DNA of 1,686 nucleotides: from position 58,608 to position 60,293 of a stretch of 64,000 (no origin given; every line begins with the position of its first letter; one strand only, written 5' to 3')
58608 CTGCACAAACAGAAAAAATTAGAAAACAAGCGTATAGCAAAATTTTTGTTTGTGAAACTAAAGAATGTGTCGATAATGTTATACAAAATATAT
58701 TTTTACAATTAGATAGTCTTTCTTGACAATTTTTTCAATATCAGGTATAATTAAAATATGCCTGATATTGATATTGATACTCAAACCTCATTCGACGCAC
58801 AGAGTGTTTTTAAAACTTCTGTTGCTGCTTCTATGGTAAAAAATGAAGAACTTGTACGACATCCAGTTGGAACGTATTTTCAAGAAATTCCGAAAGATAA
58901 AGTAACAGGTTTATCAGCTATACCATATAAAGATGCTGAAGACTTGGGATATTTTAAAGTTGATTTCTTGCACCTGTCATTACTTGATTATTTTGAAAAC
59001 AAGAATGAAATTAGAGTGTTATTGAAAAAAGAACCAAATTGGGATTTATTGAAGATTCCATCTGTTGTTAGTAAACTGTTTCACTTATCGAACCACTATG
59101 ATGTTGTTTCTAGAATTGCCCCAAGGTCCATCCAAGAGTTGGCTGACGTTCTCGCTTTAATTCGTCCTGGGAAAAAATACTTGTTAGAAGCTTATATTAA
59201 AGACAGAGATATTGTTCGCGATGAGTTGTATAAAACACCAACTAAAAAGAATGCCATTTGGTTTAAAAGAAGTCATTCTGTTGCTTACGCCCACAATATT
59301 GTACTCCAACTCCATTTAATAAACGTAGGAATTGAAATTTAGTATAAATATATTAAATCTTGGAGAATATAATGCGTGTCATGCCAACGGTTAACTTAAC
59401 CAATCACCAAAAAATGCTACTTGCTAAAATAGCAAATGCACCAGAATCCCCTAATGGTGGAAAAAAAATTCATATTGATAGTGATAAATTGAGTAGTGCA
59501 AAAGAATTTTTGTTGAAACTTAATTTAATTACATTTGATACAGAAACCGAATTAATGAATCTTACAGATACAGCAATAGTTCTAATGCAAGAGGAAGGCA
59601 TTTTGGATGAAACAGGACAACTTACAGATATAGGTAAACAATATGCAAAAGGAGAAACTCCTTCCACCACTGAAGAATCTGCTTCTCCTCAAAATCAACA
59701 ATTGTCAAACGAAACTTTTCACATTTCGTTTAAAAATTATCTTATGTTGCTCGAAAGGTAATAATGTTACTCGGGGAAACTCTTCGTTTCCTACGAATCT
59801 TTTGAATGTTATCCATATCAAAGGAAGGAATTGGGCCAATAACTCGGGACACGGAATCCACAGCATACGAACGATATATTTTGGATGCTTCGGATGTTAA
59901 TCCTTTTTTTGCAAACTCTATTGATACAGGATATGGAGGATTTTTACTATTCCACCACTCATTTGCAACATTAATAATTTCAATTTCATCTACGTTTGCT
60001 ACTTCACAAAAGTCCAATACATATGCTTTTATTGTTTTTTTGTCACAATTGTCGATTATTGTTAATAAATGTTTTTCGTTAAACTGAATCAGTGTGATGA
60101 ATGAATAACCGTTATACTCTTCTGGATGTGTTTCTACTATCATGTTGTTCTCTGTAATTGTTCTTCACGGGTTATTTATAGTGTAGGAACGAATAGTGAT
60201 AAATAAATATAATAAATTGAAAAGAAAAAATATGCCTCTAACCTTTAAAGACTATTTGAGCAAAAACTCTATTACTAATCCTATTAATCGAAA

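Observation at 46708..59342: Miniature two-subunit DnaE-family polymerase, split at the catalytic motif and encoded 11.5 kb apart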

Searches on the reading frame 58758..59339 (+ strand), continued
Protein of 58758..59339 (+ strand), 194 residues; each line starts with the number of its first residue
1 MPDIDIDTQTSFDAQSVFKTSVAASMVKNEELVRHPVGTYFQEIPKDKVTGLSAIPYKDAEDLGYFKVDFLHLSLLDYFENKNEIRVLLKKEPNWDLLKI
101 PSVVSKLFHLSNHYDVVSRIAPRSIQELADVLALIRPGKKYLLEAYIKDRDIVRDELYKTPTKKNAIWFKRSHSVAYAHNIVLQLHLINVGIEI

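Call 49: fold_search(model_id=the predicted structure, library=pdb)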
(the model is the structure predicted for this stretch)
No match with E <= 0.001 here; weaker rows may still be real.
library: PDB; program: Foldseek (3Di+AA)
matches with E <= 10: 500; with E <= 0.001: 0
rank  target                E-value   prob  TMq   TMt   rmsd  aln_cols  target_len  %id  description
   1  4iqj_A                1.8e-01  0.77  0.39  0.08  12.3       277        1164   13  Structure of PolIIIalpha-Tauc-DNA complex suggests an atomic model of the replisome (released 2013-03-13)
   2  4iqj_C                2.9e-01  0.60  0.36  0.08  10.6       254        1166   14  Structure of PolIIIalpha-Tauc-DNA complex suggests an atomic model of the replisome (released 2013-03-13)
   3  2hpi                  3.1e-01  0.75  0.38  0.08  11.2       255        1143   13  Eubacterial and Eukaryotic Replicative DNA Polymerases are not Homologous: X-ray Structure of DNA Polymerase III (released 2006-09-19)
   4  3e0d_A                3.5e-01  0.72  0.35  0.07  11.7       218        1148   10  Insights into the Replisome from the Crystral Structure of the Ternary Complex of the Eubacterial DNA Polymerase III a (released 2008-09-23)
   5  2hnh                  5.1e-01  0.85  0.39  0.09  10.8       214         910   14  Crystal structure of the catalytic alpha subunit of E. coli replicative DNA polymerase III (released 2006-09-19)
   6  4iqj_B                5.7e-01  0.33  0.35  0.08  11.1       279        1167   15  Structure of PolIIIalpha-Tauc-DNA complex suggests an atomic model of the replisome (released 2013-03-13)
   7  7pu7_A                6.3e-01  0.84  0.36  0.07  11.2       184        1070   14  DNA polymerase from M. tuberculosis (released 2022-02-23)
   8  4iqj_D                7.4e-01  0.47  0.41  0.08  12.0       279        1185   13  Structure of PolIIIalpha-Tauc-DNA complex suggests an atomic model of the replisome (released 2013-03-13)
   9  9h4a_A                1.0e+00  0.09  0.16  0.21  16.1       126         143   14  Ribonuclease-three Like 4 crystallization and structure determination at room temperature in the CrystalChip (released 2024-12-11)
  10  4jom                  1.1e+00  0.57  0.38  0.10   9.0       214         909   16  Structure of E. coli Pol III 3mPHP mutant (released 2013-05-29)
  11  5fkv_A                1.3e+00  0.54  0.39  0.08   8.4       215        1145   16  cryo-EM structure of the E. coli replicative DNA polymerase complex bound to DNA (DNA polymerase III alpha, beta, epsi (released 2015-11-25)
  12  6ob6_A                1.4e+00  0.03  0.12  0.08  16.0       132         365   14  Human equilibrative nucleoside transporter-1, S-(4-nitrobenzyl)-6-thioinosine bound, merohedrally twinned (released 2019-07-03)
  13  4mhl                  1.5e+00  0.05  0.15  0.17  15.0       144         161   19  The crystal structure of human interleukin-11 (released 2014-09-03)
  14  5v5q_A                1.6e+00  0.04  0.14  0.18  15.7       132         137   12  Dehaloperoxidase B L9I mutant (released 2018-03-21)
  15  9k1s_D                1.7e+00  0.05  0.15  0.18  14.7       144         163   14  Crystal structure of human granzyme A in complex with GSDMB-C domain (released 2026-02-18)
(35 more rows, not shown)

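Call 78: search_protein_representatives(alignment_id=A2)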
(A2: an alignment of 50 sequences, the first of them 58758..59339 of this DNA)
Query: 50 sequences, 191 profile positions. Proteins with E-value up to 0.001 (for the whole library): 536; up to 1e-10: 231; up to 1e-30: 104. The best 150 are listed.
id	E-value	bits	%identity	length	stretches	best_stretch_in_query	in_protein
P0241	2.4e-80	285.1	-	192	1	1-187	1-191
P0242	1.4e-77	276.1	-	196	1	1-190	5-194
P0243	5.3e-77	274.2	-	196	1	2-190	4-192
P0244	6.5e-69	247.9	-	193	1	1-190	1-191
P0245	4.3e-68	245.2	-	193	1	1-189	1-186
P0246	8.1e-68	244.3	-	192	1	1-190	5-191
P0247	4.9e-65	235.2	-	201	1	1-188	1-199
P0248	4.6e-64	232.0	-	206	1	1-190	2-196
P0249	8.4e-64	231.2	-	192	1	1-186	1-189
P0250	3.9e-63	229.0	-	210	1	1-188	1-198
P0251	4.0e-62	225.7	-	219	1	1-188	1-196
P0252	7.4e-61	221.6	-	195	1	1-189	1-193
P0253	3.7e-58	212.8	-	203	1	1-189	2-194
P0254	7.8e-58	211.7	-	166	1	43-190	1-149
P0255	1.9e-57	210.4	-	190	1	1-190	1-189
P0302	1.5e-38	148.8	-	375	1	2-183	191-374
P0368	3.1e-25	105.4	-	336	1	2-186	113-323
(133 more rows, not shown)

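Call 82: find_encoding_contigs(protein=P0302, flank=10000, max_places=4)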
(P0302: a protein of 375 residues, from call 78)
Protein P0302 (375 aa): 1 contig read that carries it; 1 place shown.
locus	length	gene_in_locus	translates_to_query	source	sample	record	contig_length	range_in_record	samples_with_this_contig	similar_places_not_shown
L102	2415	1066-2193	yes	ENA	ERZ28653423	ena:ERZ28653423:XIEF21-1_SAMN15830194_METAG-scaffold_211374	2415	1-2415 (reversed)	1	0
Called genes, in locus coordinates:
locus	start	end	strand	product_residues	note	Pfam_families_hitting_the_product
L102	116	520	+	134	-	-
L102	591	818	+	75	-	-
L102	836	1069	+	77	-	-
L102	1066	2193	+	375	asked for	PF07733:DNA_pol3_alpha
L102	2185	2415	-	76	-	?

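Call 83: find_encoding_contigs(protein=P0368, flank=10000, max_places=4)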
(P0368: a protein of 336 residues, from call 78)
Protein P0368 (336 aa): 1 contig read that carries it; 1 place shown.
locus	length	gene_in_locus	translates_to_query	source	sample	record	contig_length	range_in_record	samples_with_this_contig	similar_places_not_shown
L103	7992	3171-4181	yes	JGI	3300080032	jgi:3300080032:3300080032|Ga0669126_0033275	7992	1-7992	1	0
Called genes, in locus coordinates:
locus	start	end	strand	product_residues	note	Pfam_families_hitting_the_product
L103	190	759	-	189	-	-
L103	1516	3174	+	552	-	PF03090:Replicase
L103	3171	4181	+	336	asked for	PF07733:DNA_pol3_alpha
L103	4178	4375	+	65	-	-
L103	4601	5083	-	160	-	PF01471:PG_binding_1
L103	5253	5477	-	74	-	-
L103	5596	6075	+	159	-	-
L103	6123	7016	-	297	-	PF14022:DUF4238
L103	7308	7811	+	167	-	PF03848:TehB (faint), PF13489:Methyltransf_23, PF08241:Methyltransf_11, PF08242:Methyltransf_12, PF13649:Methyltransf_25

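Call 84: find_homologous_proteins(query=P0368, max_evalue=0.001)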
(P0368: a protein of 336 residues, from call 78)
Query P0368 (336 aa): 20 proteins with E <= 0.001 among 4059 candidates. Only proteins of 184 to 588 residues were searched: fused or split forms outside these lengths cannot appear, so this answer is no evidence that the protein stands alone or is whole; find_related_loci, which searches DNA, has no such limit.
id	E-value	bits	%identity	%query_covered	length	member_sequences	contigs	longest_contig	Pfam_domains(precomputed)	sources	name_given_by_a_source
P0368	2.2e-226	768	100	100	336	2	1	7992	PF07733.19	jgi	jgi:hypothetical protein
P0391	1.3e-21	95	33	64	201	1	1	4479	-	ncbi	-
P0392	2.2e-19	88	33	64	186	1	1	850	-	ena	-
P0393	4.6e-19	87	36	57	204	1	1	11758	-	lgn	-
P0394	1.3e-18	85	35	63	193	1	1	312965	-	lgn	-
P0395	2.0e-18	85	33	57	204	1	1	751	-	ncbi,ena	-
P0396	2.4e-18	85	33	63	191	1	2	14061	-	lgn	-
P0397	3.5e-18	84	34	62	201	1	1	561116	-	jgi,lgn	jgi:hypothetical protein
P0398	6.8e-17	80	31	63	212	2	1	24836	-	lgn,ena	-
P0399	1.8e-16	78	31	62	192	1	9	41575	-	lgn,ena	-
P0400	7.0e-16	76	33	63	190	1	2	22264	-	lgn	-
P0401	1.6e-13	69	30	63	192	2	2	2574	-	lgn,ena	-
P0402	1.8e-13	69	33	56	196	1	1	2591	-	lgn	-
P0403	2.0e-13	68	30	63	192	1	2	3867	-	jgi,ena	jgi:uncharacterized protein YkuJ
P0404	4.9e-13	67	29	63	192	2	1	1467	-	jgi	jgi:hypothetical protein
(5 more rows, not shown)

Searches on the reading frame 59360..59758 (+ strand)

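Call 3: search_protein_families(library=pfam, proteins=[window:59360-59758:+], max_evalue=1)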
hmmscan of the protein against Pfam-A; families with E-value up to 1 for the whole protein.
window:59360-59758:+ (133 aa): 3 families
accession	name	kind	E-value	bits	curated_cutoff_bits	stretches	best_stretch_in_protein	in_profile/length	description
PF24409.1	wHTH-PRTase_assc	-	0.091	13.2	27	1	71-111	30-70/83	wHTH-PRTase associated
PF04408.29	HA2_N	-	0.11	13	21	1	80-94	9-23/29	Helicase associated domain (HA2), winged-helix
PF18969.5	DUF5708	-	0.15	12.3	26.9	1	52-86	19-53/60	Family of unknown function (DUF5708)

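Call 4: search_protein_families(library=phrogs, proteins=[window:59360-59758:+], max_evalue=0.01)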
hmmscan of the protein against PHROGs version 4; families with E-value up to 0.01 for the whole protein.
window:59360-59758:+ (133 aa): 0 families

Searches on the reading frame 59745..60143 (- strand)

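Call 59: search_protein_families(library=pfam, proteins=[window:59745-60143:-], max_evalue=0.01)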
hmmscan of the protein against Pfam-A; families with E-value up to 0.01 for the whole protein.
window:59745-60143:- (133 aa): 0 families

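Call 60: search_protein_families(library=phrogs, proteins=[window:59745-60143:-], max_evalue=0.0001)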
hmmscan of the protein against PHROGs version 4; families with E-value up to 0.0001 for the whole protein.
window:59745-60143:- (133 aa): 1 family
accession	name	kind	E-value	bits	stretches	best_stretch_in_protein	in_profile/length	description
phrog_11637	-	unknown function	1.3e-23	84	1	7-120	2-112/119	-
